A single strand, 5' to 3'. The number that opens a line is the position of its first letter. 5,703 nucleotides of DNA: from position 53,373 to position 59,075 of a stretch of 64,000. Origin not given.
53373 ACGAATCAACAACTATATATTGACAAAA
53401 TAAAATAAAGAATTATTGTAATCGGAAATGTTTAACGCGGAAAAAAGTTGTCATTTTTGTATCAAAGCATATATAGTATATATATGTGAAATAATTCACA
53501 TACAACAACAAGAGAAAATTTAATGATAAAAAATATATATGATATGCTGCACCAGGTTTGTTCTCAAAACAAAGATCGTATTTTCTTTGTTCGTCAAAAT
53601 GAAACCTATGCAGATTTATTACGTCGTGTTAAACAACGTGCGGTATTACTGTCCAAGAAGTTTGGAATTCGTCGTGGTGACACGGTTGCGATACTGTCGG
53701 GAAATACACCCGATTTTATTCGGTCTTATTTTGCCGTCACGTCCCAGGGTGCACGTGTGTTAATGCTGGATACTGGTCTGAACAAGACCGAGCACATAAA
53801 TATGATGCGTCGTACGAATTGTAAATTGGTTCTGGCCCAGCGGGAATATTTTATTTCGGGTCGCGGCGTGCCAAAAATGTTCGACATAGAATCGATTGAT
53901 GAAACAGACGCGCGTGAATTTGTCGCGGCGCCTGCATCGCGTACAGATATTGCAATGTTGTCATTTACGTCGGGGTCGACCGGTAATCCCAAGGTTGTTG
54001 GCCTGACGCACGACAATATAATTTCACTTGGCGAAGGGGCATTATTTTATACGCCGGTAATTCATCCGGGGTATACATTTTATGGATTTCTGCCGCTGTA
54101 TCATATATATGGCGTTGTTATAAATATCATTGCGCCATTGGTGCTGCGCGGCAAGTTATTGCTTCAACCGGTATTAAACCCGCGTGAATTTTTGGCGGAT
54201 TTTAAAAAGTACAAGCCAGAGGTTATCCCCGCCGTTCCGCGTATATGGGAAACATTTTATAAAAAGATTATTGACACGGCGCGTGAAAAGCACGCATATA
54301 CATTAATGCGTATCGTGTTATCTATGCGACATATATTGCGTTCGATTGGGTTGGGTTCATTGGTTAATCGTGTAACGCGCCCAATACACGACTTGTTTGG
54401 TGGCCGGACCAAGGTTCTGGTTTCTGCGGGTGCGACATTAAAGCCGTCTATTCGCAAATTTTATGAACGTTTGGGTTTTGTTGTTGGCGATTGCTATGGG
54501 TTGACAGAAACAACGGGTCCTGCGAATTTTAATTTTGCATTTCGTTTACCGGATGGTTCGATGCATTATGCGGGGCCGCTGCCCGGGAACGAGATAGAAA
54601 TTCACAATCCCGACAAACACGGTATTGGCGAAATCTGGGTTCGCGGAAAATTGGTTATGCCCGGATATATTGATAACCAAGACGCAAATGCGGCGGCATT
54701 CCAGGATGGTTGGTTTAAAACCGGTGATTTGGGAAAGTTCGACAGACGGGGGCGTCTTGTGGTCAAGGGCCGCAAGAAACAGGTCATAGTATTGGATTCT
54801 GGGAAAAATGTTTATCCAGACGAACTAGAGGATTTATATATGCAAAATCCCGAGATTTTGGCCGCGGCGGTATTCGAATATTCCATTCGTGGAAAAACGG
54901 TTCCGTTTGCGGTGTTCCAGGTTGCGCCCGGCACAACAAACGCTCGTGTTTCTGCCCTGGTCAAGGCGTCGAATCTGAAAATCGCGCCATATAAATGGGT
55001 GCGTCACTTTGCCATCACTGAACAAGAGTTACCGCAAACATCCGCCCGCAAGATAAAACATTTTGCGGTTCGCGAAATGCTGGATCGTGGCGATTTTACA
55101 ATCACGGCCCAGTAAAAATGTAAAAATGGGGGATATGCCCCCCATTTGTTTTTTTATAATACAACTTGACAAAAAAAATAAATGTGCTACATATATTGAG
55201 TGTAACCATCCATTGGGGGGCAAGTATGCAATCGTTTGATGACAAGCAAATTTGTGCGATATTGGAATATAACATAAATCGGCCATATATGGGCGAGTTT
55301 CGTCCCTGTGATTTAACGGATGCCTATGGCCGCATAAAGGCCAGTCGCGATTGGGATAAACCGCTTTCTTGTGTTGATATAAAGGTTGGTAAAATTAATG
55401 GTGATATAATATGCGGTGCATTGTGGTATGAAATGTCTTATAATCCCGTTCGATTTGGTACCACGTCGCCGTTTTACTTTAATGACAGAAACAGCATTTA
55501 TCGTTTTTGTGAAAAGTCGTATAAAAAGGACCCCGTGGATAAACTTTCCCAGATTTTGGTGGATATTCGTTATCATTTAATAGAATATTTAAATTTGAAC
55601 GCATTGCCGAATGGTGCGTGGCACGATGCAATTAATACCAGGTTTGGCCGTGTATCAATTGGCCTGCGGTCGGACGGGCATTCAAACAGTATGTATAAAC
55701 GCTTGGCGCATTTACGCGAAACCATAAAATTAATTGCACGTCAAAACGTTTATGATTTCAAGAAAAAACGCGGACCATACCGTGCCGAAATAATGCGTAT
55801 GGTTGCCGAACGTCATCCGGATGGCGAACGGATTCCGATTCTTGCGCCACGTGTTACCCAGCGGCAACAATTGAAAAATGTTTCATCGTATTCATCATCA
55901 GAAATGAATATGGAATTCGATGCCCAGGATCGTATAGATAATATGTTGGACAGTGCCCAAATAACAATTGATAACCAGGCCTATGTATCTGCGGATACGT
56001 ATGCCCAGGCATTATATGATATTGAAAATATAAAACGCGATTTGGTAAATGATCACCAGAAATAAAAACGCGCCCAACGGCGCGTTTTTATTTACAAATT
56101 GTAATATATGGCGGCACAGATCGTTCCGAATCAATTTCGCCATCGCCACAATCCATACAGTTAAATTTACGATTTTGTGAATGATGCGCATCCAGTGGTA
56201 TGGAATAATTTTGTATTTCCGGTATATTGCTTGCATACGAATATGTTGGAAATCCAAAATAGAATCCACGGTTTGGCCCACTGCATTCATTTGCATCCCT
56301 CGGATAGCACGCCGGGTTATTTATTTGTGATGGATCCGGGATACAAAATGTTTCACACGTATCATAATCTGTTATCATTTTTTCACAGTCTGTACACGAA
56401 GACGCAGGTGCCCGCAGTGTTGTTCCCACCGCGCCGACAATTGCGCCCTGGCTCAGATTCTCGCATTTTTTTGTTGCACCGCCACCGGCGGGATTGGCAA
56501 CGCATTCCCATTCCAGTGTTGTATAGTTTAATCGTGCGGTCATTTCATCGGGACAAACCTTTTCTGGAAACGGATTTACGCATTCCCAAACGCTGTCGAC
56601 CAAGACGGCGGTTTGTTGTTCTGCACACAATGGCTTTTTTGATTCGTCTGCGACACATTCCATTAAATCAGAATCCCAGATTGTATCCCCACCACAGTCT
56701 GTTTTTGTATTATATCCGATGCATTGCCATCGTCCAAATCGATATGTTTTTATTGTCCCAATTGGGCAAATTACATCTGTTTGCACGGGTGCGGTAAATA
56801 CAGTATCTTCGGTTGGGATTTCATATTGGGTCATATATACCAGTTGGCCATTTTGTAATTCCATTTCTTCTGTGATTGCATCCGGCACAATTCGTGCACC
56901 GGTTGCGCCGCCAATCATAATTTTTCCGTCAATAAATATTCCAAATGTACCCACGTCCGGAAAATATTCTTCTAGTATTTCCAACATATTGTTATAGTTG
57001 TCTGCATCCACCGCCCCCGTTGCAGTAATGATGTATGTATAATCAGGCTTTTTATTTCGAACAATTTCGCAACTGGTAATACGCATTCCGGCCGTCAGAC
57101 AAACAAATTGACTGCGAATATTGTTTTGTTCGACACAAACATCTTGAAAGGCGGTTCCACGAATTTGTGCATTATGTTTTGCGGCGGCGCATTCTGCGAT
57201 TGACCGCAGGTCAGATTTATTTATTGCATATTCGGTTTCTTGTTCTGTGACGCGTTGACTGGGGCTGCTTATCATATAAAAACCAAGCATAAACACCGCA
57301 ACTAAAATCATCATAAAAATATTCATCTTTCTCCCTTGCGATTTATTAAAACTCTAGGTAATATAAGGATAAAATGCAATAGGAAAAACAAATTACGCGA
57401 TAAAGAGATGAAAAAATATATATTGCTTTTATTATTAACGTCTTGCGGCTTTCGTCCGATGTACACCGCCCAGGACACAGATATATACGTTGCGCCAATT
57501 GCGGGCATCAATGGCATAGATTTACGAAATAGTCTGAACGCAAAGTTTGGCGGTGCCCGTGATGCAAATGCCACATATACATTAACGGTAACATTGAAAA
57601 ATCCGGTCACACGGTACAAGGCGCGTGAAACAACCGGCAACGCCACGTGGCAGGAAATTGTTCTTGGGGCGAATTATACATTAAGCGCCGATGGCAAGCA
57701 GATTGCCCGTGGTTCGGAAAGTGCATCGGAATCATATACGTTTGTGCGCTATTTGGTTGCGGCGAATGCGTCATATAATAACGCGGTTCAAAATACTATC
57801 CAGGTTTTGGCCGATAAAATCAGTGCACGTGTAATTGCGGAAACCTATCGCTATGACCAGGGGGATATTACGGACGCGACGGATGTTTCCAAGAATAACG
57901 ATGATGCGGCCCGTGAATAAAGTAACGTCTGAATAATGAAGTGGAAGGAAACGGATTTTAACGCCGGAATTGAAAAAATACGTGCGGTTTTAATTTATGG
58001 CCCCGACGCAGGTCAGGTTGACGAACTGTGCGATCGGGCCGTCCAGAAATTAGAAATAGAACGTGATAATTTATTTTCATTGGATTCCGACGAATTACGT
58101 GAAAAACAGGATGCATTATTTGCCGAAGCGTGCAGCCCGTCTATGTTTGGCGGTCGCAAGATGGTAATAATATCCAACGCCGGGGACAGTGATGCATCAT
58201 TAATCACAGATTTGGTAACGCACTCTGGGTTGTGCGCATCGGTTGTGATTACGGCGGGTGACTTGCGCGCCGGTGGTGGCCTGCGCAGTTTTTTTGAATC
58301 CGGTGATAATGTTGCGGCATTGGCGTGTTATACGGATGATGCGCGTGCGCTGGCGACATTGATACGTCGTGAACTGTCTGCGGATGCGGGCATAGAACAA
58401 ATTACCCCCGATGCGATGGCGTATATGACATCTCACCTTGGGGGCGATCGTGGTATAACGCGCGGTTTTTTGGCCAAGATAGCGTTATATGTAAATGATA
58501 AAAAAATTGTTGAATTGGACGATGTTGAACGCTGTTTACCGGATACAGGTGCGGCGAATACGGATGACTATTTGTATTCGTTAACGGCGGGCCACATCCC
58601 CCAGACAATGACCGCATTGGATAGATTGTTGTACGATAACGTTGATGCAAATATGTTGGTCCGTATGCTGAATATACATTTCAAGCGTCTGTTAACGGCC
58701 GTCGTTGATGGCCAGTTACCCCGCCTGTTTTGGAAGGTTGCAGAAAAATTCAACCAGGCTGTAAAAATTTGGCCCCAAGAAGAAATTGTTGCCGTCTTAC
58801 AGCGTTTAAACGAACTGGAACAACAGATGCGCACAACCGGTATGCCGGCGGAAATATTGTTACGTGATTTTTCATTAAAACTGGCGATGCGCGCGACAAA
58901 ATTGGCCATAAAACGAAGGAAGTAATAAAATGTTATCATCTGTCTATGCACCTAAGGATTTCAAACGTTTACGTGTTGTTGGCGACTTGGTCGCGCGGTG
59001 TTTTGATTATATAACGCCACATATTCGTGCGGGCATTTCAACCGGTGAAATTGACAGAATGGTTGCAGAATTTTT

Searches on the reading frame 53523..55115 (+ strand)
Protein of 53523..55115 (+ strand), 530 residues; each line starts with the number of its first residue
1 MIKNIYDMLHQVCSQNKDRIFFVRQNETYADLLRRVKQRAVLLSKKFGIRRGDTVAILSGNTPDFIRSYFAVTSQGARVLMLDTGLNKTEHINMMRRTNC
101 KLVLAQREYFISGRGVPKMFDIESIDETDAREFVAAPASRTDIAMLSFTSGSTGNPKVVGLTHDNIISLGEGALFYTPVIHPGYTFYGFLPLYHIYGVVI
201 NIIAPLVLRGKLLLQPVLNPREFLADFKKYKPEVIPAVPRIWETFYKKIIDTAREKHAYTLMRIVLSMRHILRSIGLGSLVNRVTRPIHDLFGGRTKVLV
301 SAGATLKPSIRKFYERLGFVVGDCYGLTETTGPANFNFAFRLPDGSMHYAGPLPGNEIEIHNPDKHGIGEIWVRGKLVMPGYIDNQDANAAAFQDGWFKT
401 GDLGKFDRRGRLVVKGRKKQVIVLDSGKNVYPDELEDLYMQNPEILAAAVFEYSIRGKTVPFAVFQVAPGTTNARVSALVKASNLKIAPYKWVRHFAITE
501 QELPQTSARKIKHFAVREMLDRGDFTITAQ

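Call 108: search_protein_families(library=ncbifam, proteins=[window:53523-55115:+], max_evalue=0.001)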
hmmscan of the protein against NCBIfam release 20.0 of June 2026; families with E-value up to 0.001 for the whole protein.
window:53523-55115:+ (530 aa): 100 families (the best 25 are shown)
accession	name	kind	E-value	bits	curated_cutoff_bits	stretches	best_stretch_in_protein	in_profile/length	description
NF004837.0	PRK06187.1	subfamily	1.3e-62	211.8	476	3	295-524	287-526/531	long-chain-fatty-acid--CoA ligase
NF004114.0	PRK05605.1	equivalog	1.8e-56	191.7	766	3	301-521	345-570/575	long-chain-fatty-acid--CoA ligase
TIGR01923.1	menE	equivalog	3.8e-52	177.6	330.15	2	318-512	248-438/442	o-succinylbenzoate--CoA ligase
NF006020.0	PRK08162.1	subfamily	7e-49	166.6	677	2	364-520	385-538/545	acyl-CoA synthetase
NF004511.1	PRK05852.1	equivalog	5.2e-48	163.9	650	2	297-517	277-501/505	FadD7 family fatty acid--CoA ligase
NF052269.1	Staph_lig_FadD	equivalog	3.4e-47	160.9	650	2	297-521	268-494/499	long-chain-fatty-acid--CoA ligase FadD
NF005801.1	PRK07656.1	equivalog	8e-47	160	657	2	285-511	272-494/500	FadD3 family acyl-CoA ligase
NF002966.0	PRK03640.1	equivalog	3.2e-46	157.9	556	2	298-518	259-478/483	o-succinylbenzoate--CoA ligase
NF005307.0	PRK06839.1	equivalog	4.8e-43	147.5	748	2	307-516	278-489/496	o-succinylbenzoate--CoA ligase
NF005702.0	PRK07514.1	subfamily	3.7e-41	141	558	2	298-519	274-499/506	malonyl-CoA synthase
NF004822.0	PRK06178.1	equivalog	1.8e-40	139.1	782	3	299-520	336-567/571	acyl-CoA synthetase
NF052580.1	Str24CoAsynCasG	equivalog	1.9e-40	138.8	750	2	320-513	346-543/548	steroid-24-oyl-CoA synthetase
NF006181.0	PRK08314.1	subfamily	1.3e-38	132.6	705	3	302-515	327-549/563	long-chain-fatty-acid--CoA ligase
NF005676.0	PRK07470.1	equivalog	3.3e-38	131.6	774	2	312-526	312-536/544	acyl-CoA synthetase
NF006523.0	PRK08974.1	equivalog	6.2e-38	130.2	884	2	300-518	331-551/561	long-chain-fatty-acid--CoA ligase FadD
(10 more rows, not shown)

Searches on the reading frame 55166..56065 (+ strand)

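Call 7: search_protein_families(library=pfam, proteins=[window:55166-56065:+], max_evalue=1)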
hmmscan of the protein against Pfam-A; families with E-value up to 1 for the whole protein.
window:55166-56065:+ (299 aa): 2 families
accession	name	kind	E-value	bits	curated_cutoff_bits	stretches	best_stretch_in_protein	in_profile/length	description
PF13438.11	DUF4113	-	0.11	13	24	1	154-173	8-27/51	Domain of unknown function (DUF4113)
PF02222.28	ATP-grasp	-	0.22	11.6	27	1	168-264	41-133/179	ATP-grasp domain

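Call 8: search_protein_families(library=ncbifam, proteins=[window:55166-56065:+], max_evalue=1)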
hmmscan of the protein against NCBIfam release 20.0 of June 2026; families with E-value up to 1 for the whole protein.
window:55166-56065:+ (299 aa): 0 families

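Call 111: search_protein_families(library=padloc, proteins=[window:55166-56065:+], max_evalue=0.01)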
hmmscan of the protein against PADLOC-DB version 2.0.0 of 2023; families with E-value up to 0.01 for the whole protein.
window:55166-56065:+ (299 aa): 0 families

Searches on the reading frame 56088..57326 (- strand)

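Call 7: search_protein_families(library=pfam, proteins=[window:56088-57326:-], max_evalue=1)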
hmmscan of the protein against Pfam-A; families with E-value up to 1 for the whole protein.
window:56088-57326:- (412 aa): 0 families

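Call 8: search_protein_families(library=ncbifam, proteins=[window:56088-57326:-], max_evalue=1)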
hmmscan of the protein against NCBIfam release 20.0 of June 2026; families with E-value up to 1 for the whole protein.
window:56088-57326:- (412 aa): 1 family
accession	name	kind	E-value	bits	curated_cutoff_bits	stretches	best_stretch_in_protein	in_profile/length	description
NF010723.1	PRK14125.1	equivalog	0.088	12.8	60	1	4-72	6-73/87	cell division suppressor protein YneA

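Call 111: search_protein_families(library=padloc, proteins=[window:56088-57326:-], max_evalue=0.01)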
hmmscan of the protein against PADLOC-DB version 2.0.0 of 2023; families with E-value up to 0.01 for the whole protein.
window:56088-57326:- (412 aa): 0 families

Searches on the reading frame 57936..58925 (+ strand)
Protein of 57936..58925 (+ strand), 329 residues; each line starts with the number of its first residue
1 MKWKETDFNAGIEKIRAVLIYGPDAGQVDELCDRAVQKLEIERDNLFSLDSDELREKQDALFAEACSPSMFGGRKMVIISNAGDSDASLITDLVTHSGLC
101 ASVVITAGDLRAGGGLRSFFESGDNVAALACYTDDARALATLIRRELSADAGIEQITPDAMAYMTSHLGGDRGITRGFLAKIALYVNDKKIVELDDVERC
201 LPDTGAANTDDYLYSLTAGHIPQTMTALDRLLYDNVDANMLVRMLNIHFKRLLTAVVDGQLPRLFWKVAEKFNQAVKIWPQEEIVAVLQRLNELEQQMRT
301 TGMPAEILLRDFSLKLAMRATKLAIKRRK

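Call 108: search_protein_families(library=ncbifam, proteins=[window:57936-58925:+], max_evalue=0.001)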
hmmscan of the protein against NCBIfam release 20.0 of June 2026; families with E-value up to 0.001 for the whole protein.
window:57936-58925:+ (329 aa): 4 families
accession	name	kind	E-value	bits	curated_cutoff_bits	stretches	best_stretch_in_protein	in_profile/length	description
TIGR01128.2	holA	equivalog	2.4e-36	125.7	80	1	18-316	2-316/316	DNA polymerase III subunit delta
NF005134.0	PRK06585.1-1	equivalog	4e-29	101.6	478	1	14-252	19-249/326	DNA polymerase III subunit delta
NF004046.1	PRK05563.1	equivalog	1.2e-05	24.5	400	1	188-315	228-355/567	DNA polymerase III subunit gamma/tau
NF006302.0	PRK08487.1-5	equivalog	0.00029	20.6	296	0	15-252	15-243/323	DNA polymerase III subunit delta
